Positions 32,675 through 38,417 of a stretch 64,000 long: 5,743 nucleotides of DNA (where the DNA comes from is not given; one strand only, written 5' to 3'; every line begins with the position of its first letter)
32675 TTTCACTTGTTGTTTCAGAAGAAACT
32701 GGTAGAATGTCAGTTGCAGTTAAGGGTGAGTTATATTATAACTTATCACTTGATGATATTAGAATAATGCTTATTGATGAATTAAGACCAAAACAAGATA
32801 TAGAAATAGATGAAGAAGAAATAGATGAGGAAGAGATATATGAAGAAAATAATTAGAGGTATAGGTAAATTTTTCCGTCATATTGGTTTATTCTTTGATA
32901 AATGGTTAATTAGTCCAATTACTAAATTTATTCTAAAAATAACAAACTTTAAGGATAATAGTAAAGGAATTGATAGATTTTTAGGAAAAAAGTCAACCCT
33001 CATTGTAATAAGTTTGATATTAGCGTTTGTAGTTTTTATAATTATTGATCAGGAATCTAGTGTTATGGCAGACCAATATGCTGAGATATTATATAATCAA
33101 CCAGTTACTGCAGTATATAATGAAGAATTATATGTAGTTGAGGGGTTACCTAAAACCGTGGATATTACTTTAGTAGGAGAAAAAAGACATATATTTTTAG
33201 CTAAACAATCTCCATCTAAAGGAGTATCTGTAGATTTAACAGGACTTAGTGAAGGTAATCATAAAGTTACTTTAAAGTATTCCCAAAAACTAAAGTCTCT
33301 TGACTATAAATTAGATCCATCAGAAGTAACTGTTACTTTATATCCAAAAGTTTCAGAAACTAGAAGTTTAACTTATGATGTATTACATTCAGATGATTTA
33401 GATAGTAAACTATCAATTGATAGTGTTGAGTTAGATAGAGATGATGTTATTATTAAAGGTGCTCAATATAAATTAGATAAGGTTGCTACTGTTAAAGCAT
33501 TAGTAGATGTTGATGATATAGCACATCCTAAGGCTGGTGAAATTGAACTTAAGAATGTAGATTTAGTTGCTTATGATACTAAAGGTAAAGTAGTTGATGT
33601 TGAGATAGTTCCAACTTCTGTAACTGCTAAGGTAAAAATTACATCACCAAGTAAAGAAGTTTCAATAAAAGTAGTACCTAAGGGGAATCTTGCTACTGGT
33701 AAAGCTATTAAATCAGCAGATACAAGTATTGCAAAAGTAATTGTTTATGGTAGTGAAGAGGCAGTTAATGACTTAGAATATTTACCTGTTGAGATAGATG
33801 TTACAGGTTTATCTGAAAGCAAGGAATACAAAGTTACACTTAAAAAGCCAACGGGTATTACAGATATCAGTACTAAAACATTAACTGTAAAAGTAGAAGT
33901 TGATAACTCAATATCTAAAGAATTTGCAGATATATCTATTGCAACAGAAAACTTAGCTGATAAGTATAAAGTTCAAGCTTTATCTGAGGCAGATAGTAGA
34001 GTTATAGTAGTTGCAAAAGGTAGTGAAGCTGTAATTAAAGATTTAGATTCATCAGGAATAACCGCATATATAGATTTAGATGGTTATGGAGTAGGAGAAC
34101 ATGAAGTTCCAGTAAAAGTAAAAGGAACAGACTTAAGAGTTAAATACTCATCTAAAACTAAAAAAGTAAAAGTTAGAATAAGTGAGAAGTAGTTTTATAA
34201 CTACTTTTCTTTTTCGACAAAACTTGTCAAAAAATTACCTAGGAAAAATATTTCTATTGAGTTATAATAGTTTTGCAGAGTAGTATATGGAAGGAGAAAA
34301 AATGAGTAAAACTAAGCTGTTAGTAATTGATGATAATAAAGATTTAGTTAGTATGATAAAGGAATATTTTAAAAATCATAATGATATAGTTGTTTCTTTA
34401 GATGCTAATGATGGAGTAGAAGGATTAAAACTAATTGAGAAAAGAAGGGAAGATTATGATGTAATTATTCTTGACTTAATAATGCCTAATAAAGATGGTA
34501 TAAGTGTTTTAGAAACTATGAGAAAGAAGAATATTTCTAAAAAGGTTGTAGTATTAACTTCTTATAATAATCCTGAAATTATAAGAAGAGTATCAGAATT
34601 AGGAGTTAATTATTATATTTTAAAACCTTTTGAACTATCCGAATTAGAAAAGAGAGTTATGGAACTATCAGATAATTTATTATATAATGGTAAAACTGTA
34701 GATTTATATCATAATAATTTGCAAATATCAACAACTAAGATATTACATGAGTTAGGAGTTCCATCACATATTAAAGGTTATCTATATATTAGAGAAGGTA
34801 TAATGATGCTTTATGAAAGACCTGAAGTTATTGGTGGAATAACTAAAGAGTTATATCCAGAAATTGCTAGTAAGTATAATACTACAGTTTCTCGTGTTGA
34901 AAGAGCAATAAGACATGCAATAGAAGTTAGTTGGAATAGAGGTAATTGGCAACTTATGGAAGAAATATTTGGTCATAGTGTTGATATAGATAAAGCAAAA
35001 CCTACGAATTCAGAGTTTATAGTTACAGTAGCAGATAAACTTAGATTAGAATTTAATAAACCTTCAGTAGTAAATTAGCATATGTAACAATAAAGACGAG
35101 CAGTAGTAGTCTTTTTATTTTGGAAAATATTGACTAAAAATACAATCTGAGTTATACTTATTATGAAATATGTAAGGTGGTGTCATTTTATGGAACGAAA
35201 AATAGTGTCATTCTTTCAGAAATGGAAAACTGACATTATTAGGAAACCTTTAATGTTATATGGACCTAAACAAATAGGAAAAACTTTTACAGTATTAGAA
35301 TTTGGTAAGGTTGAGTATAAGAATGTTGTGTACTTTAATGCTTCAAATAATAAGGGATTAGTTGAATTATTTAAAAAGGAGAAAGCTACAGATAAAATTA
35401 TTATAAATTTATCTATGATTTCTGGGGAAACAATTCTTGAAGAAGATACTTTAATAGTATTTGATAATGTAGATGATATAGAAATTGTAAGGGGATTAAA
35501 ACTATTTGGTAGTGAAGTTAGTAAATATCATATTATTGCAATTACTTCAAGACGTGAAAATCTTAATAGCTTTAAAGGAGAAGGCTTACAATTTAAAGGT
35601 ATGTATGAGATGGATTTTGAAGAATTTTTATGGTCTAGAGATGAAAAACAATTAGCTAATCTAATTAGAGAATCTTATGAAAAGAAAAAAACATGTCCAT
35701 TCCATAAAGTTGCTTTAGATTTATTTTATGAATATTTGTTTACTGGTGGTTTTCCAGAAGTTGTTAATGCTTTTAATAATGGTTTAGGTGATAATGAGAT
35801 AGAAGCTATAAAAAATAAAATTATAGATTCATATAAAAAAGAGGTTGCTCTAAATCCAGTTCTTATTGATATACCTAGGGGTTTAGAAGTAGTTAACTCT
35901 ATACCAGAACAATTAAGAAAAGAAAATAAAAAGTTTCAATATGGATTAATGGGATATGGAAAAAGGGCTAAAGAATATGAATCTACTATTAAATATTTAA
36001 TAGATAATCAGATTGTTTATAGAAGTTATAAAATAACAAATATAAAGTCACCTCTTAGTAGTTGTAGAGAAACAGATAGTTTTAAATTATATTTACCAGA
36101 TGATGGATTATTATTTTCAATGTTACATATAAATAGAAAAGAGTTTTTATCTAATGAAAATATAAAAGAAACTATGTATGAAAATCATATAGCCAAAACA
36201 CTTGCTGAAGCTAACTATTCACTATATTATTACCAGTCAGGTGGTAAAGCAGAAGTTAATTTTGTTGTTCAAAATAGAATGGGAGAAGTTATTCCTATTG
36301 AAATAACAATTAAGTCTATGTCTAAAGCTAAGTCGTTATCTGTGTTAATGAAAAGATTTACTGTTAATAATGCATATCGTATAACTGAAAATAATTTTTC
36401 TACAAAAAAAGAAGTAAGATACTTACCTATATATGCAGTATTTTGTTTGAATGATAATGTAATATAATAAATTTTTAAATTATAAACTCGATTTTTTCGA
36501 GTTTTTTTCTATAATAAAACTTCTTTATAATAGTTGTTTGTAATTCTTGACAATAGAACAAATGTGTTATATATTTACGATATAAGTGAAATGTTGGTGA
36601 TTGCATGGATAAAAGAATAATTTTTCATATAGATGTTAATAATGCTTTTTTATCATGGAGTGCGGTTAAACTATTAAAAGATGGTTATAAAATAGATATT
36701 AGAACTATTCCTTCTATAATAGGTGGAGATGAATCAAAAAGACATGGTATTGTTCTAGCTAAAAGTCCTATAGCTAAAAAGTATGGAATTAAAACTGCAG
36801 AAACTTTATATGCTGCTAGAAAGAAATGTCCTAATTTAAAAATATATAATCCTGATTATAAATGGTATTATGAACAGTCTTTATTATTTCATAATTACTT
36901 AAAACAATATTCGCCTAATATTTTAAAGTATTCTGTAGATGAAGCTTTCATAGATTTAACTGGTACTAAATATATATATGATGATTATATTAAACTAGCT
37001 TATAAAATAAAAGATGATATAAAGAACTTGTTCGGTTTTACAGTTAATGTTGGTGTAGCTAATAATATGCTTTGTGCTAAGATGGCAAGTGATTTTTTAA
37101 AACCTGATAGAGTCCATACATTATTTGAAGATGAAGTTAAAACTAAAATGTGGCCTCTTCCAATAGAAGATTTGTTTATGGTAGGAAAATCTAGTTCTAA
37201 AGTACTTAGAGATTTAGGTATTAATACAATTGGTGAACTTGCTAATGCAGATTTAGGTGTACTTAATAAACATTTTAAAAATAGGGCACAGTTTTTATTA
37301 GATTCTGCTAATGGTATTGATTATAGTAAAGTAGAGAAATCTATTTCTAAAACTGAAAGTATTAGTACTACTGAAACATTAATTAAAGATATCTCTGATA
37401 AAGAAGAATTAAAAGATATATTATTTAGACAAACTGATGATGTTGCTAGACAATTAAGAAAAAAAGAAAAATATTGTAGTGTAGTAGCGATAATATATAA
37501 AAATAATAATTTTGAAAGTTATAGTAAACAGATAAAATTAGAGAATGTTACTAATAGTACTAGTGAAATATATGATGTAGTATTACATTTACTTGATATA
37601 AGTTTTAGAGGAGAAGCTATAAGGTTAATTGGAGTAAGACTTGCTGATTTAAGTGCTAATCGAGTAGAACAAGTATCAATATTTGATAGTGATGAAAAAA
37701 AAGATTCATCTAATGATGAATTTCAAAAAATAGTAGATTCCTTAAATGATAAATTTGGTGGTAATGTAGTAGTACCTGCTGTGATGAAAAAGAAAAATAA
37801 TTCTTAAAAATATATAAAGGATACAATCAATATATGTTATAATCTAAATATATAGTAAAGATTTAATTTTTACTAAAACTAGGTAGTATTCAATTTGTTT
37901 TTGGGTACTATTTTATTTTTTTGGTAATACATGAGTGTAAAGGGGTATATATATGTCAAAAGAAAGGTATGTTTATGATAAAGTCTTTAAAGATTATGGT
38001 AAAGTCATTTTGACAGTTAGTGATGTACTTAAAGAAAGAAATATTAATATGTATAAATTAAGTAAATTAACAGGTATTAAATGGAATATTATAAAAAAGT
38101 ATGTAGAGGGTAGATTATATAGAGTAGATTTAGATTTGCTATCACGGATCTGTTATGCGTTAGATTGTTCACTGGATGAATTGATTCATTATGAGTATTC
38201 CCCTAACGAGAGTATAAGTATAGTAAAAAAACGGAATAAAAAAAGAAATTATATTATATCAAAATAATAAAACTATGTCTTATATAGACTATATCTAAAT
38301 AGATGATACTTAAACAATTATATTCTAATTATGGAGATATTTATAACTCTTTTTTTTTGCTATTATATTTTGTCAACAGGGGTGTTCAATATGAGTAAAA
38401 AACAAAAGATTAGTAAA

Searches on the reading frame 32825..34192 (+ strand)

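Call 7: search_protein_families(library=phrogs, proteins=[window:32825-34192:+], max_evalue=0.001)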
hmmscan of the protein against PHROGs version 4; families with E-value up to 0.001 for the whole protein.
window:32825-34192:+ (455 aa): 0 families

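Call 8: search_protein_families(library=pfam, proteins=[window:32825-34192:+], max_evalue=0.001)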
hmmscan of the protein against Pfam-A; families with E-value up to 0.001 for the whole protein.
window:32825-34192:+ (455 aa): 1 family
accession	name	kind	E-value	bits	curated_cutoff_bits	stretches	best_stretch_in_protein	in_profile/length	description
PF07949.17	YbbR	-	6.9e-24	84.4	22.3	3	279-357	1-81/81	YbbR-like protein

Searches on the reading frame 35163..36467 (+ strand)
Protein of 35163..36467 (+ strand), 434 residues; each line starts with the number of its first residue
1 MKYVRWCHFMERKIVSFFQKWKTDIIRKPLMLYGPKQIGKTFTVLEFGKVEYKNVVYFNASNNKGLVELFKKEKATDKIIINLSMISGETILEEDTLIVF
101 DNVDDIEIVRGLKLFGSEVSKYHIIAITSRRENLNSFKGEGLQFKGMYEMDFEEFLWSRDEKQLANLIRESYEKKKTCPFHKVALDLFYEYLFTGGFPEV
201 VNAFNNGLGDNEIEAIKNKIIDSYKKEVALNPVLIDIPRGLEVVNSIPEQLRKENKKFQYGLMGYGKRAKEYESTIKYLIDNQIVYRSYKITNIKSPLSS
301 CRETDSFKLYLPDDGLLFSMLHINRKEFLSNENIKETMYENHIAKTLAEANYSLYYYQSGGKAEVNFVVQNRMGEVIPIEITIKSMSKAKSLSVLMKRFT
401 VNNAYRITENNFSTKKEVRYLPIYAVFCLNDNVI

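Call 7: search_protein_families(library=phrogs, proteins=[window:35163-36467:+], max_evalue=0.001)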
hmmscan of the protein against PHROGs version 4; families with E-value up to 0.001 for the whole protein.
window:35163-36467:+ (434 aa): 0 families

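Call 8: search_protein_families(library=pfam, proteins=[window:35163-36467:+], max_evalue=0.001)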
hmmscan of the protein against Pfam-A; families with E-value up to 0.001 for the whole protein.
window:35163-36467:+ (434 aa): 2 families
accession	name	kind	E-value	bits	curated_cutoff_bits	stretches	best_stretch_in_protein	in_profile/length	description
PF13635.12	DUF4143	-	6.8e-23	81.6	28.1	1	236-381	12-157/160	Domain of unknown function (DUF4143)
PF13173.12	AAA_14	-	2.3e-09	37.8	27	1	27-156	2-129/129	AAA domain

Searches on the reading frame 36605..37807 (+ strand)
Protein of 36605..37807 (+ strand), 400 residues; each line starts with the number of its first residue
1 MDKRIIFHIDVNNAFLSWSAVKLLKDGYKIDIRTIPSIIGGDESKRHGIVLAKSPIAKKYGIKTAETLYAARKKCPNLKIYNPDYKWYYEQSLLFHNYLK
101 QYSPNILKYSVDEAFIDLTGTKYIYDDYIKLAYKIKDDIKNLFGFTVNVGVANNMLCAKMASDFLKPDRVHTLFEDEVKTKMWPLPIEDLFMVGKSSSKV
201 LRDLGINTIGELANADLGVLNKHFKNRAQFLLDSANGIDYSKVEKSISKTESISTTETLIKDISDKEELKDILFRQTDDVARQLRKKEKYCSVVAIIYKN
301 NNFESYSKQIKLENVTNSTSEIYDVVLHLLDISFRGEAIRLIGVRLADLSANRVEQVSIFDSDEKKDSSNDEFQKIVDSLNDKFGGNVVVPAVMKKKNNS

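Call 7: search_protein_families(library=phrogs, proteins=[window:36605-37807:+], max_evalue=0.001)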
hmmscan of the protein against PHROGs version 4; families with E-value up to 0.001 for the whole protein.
window:36605-37807:+ (400 aa): 2 families
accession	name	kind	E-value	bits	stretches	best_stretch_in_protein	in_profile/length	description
phrog_1268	-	DNA, RNA and nucleotide metabolism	1.6e-87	295.1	1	4-396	2-398/425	DNA polymerase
phrog_14662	-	unknown function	9.4e-17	62.2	1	244-391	3-155/186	-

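Call 8: search_protein_families(library=pfam, proteins=[window:36605-37807:+], max_evalue=0.001)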
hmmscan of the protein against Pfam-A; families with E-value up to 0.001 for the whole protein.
window:36605-37807:+ (400 aa): 4 families
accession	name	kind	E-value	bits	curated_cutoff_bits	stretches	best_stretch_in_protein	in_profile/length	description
PF00817.25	IMS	-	2.2e-34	118.9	23.2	1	9-163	1-148/148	impB/mucB/samB family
PF11799.13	IMS_C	-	2.7e-22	79.7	20.7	1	251-358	2-108/109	impB/mucB/samB family C-terminal domain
PF11798.14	IMS_HHH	-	2.3e-06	27.9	24.4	1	176-206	2-32/32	IMS family HHH motif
PF21999.2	IMS_HHH_1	-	8.8e-05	23.3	27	0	192-239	5-53/53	DNA polymerase-iota, thumb domain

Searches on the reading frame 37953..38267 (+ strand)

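Call 7: search_protein_families(library=phrogs, proteins=[window:37953-38267:+], max_evalue=0.001)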
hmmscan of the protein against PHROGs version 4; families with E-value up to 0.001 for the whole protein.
window:37953-38267:+ (104 aa): 1 family
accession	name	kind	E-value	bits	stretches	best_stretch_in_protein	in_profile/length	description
phrog_8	-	transcription regulation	7.4e-05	23.3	1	15-87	165-225/346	transcriptional regulator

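Call 60: search_protein_families(library=pfam, proteins=[window:37953-38267:+], max_evalue=1)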
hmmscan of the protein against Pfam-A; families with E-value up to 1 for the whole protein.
window:37953-38267:+ (104 aa): 3 families
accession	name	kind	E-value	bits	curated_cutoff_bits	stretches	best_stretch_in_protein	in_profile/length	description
PF13443.12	HTH_26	-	2.7e-15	56.8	22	1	24-81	4-61/63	Cro/C1-type HTH DNA-binding domain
PF01381.28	HTH_3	-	0.00038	20.9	23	1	25-77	4-55/55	Helix-turn-helix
PF20317.4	HTH_60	-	0.054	14.3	24.1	1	23-54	11-42/140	Helix-turn-helix domain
